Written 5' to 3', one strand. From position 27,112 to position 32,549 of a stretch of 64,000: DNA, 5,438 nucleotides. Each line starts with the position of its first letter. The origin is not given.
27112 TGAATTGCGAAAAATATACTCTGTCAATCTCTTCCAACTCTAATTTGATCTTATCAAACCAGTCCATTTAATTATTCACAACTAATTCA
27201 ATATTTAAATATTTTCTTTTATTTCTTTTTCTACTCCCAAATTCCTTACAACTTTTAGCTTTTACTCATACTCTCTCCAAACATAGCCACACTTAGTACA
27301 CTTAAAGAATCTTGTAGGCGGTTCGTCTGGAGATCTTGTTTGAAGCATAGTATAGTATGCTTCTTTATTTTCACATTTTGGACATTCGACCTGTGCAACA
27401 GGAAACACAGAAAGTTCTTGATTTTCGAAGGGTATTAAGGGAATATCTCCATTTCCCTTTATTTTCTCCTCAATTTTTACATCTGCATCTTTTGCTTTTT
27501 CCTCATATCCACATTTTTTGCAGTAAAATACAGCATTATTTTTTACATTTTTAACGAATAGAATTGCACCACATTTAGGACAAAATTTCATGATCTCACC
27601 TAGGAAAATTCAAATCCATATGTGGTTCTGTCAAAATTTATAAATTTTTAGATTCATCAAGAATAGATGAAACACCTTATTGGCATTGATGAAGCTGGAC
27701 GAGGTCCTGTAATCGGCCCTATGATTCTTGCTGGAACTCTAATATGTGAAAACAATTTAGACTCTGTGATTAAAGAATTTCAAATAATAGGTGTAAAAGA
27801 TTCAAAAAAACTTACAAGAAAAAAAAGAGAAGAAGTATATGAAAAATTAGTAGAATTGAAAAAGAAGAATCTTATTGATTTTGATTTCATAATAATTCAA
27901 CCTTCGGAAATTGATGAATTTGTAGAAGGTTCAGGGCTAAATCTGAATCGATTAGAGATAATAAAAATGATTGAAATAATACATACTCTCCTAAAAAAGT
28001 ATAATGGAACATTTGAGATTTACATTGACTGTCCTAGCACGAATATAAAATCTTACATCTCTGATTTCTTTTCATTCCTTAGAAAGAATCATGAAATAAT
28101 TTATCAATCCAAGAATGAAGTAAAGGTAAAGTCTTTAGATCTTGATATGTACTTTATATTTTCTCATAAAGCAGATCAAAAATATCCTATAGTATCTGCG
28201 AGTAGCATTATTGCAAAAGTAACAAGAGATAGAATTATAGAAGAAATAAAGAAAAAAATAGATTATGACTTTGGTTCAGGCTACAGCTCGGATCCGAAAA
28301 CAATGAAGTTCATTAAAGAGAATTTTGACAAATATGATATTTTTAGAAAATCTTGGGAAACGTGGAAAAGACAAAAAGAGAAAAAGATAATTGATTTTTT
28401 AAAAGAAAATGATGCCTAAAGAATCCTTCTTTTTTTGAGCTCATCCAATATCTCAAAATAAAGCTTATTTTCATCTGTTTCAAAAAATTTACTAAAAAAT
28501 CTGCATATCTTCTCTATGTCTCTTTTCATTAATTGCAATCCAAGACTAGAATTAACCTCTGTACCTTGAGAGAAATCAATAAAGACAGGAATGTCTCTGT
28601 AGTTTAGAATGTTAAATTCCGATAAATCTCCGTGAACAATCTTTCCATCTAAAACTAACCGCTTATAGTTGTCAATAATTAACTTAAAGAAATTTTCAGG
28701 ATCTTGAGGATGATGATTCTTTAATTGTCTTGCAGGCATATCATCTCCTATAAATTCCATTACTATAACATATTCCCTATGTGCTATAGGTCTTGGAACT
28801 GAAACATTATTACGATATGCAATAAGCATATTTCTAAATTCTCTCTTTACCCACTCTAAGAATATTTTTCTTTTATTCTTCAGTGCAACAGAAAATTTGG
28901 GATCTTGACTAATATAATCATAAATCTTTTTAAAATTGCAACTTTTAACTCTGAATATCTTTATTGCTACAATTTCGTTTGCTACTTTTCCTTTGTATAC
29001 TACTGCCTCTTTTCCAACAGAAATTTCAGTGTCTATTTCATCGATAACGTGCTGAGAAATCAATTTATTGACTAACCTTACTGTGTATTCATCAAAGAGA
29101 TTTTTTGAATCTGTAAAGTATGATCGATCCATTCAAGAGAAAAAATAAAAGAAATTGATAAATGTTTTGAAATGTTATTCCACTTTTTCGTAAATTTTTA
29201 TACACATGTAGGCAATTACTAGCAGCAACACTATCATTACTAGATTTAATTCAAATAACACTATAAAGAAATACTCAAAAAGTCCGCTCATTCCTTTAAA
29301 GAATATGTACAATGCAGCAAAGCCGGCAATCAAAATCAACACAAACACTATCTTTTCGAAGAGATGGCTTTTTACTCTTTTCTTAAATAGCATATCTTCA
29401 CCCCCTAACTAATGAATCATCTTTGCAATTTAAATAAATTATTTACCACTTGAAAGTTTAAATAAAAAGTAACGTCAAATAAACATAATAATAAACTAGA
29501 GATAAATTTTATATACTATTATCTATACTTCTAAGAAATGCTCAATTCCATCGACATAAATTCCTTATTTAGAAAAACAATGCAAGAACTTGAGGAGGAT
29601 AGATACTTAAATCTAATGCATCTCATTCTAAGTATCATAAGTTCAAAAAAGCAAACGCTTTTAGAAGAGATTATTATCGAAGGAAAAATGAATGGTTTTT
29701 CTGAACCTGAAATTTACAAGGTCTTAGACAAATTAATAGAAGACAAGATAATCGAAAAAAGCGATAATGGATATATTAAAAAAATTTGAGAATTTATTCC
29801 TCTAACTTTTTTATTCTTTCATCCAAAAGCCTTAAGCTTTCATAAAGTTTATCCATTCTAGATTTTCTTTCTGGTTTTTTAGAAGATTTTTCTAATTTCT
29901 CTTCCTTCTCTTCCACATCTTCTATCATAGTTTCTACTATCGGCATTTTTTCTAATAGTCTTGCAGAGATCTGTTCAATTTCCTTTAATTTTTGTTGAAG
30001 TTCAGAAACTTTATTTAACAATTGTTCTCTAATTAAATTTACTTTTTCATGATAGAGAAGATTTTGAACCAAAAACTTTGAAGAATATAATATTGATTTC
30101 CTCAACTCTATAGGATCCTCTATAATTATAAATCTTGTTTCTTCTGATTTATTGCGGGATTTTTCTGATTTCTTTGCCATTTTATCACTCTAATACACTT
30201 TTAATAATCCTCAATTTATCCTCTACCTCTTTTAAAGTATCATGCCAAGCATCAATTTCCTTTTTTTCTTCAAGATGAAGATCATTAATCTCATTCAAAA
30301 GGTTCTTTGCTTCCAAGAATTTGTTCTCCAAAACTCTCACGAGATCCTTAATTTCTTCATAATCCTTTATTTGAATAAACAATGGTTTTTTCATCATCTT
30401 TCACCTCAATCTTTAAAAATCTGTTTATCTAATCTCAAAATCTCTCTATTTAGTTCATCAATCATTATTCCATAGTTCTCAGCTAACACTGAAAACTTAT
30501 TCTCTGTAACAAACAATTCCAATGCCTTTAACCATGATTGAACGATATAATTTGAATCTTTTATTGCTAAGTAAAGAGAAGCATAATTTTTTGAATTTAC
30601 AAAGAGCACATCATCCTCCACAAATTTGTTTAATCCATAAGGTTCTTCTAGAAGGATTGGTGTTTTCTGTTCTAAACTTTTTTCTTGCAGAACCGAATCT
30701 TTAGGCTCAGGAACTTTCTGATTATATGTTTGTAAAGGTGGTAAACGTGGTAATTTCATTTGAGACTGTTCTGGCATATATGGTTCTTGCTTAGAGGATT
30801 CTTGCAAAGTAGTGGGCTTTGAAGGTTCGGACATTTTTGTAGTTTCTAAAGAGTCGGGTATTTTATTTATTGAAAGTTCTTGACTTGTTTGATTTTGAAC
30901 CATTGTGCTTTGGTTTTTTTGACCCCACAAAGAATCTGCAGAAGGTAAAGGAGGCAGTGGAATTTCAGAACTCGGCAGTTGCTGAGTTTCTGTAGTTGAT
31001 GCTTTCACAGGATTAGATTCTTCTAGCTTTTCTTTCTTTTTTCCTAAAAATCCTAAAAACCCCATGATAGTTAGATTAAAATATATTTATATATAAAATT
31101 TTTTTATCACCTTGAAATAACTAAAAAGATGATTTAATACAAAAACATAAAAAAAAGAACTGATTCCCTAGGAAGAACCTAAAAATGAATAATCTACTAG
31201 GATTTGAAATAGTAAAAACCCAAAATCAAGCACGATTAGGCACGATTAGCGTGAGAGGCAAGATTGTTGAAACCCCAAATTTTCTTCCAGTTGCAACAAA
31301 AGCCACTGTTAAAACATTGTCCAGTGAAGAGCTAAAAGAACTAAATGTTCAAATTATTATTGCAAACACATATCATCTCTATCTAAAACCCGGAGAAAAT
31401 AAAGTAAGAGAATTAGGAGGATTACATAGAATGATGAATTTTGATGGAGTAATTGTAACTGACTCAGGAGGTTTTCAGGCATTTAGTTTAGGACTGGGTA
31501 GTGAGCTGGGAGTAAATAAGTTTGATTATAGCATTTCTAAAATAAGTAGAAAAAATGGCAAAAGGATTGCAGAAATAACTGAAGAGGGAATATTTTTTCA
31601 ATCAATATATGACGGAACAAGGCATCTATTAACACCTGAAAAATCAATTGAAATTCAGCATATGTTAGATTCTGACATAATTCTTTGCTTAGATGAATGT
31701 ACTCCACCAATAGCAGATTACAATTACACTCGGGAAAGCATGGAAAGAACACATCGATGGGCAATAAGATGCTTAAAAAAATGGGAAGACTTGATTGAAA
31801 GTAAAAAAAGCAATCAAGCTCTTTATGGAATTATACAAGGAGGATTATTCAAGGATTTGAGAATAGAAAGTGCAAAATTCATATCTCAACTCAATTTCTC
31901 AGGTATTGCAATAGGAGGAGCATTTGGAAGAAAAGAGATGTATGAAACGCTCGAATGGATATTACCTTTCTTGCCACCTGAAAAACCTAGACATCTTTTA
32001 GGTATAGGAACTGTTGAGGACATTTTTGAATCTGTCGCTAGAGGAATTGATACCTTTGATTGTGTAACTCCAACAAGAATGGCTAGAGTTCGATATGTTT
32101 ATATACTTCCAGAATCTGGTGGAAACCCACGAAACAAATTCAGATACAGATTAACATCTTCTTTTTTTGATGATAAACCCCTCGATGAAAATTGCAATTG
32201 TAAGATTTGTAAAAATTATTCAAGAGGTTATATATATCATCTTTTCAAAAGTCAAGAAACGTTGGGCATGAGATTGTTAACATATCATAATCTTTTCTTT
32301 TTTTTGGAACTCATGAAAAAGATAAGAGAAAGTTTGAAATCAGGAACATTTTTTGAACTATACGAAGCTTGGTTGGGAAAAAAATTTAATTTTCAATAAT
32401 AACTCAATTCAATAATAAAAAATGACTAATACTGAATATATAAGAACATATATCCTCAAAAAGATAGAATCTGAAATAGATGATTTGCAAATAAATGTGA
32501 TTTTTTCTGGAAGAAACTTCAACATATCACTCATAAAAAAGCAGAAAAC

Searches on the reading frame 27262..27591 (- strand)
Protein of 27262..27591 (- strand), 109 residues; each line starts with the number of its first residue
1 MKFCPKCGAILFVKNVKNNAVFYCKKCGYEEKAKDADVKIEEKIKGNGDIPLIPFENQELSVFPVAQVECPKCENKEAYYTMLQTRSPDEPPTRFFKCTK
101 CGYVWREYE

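Call 87: search_protein_families(library=pfam, proteins=[window:27262-27591:-], max_evalue=0.01)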
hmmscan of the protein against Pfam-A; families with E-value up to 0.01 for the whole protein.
window:27262-27591:- (109 aa): 15 families
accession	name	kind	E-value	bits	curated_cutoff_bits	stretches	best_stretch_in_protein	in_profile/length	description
PF01096.23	Zn_ribbon_TFIIS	-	8.5e-20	70.7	21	1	69-106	2-39/39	Transcription factor S-II (TFIIS)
PF02150.21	Zn_ribbon_RPB9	-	2.1e-09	37.5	25.2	1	1-33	1-33/36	RNA polymerases M/15 Kd subunit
PF12760.12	Zn_ribbon_IS1595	-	1e-07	32.3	25.4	1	66-103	18-45/46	Transposase zinc-ribbon domain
PF07282.18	Cas12f1-like_TNB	-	4.9e-07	30.2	26.3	1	3-32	30-51/60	Cas12f1-like, TNB domain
PF08271.17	Zn_Ribbon_TF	-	2.7e-06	27.2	29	1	4-42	3-40/43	TFIIB zinc-binding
PF14354.12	Lar_restr_allev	-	0.00014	22.5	28.6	1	2-36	4-35/58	Restriction alleviation protein Lar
PF14901.11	Jiv90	-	0.00081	20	27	0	3-46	6-51/90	Cleavage inducing molecular chaperone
PF19769.4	CPxCG_zf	-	0.00093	19.5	27.2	1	70-107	1-35/183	CPxCG-related zinc finger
PF24452.1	DUF7568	-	0.00094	19.9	27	0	59-104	67-110/121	Family of unknown function (DUF7568)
PF21344.3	Zn_ribbon_LysW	-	0.0011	19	27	1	4-30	3-30/46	Alpha-aminoadipate carrier protein LysW-like, globular domain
PF13453.11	Zn_ribbon_TFIIB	-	0.002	17.9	22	0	4-28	2-26/41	Transcription factor zinc-finger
PF17848.7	Zn_ribbon_ACC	-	0.0028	18.2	24.5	0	4-27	4-26/26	Acetyl-CoA carboxylase zinc finger domain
PF13248.11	Zn_ribbon_3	-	0.0051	16.7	27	0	2-9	17-24/26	zinc-ribbon domain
PF13240.11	Zn_Ribbon_1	-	0.006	16.8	25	0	2-10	14-22/23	zinc-ribbon domain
PF14803.11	Zn_ribbon_Nudix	-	0.0077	16.6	25.6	0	2-9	1-8/34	Nudix N-terminal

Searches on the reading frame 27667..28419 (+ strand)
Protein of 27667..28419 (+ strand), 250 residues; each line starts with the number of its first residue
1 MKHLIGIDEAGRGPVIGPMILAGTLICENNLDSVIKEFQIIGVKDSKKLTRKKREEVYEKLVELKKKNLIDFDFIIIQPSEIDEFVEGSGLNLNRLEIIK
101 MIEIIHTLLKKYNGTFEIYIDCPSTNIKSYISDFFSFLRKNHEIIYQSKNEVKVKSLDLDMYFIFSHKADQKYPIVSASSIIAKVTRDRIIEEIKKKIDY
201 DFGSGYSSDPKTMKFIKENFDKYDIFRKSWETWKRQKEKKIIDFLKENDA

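Call 11: search_protein_families(library=pfam, proteins=[window:27667-28419:+], max_evalue=0.01)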
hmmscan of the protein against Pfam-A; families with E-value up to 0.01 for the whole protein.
window:27667-28419:+ (250 aa): 1 family
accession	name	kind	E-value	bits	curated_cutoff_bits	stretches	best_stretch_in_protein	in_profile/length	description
PF01351.25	RNase_HII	-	1e-41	143.5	25.8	1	5-232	1-198/199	Ribonuclease HII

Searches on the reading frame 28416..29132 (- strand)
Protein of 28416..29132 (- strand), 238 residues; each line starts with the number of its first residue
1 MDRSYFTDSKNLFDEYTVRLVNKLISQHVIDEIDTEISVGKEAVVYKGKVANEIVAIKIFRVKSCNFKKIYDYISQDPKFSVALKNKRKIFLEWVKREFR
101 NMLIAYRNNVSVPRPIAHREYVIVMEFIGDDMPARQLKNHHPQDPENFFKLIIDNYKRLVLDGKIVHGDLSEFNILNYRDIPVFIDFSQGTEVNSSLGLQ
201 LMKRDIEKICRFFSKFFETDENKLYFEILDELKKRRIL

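Call 11: search_protein_families(library=pfam, proteins=[window:28416-29132:-], max_evalue=0.01)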
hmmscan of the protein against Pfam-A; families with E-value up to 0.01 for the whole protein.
window:28416-29132:- (238 aa): 2 families
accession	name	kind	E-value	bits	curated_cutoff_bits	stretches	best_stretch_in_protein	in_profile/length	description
PF01163.29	RIO1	-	1.2e-46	159.2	22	1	45-219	2-180/187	RIO domain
PF01636.29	APH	-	0.0041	17.3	23.2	0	93-158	35-106/239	Phosphotransferase enzyme family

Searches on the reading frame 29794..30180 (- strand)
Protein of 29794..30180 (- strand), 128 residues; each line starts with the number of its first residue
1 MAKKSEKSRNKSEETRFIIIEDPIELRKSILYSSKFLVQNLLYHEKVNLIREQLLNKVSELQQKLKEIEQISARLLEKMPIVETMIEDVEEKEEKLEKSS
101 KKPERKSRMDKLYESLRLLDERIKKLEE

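Call 87: search_protein_families(library=pfam, proteins=[window:29794-30180:-], max_evalue=0.01)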
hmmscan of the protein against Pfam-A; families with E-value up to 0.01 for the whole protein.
window:29794-30180:- (128 aa): 1 family
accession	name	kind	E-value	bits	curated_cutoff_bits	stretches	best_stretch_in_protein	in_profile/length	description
PF11240.13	DUF3042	-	0.0031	17.8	25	1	84-108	29-53/54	Protein of unknown function (DUF3042)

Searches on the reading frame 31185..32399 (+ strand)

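Call 11: search_protein_families(library=pfam, proteins=[window:31185-32399:+], max_evalue=0.01)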
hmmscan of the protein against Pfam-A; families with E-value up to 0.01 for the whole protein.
window:31185-32399:+ (404 aa): 1 family
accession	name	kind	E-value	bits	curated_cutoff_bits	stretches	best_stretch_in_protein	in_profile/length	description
PF01702.25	TGT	-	1.9e-128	428.9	26.3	1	15-399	2-354/357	Queuine tRNA-ribosyltransferase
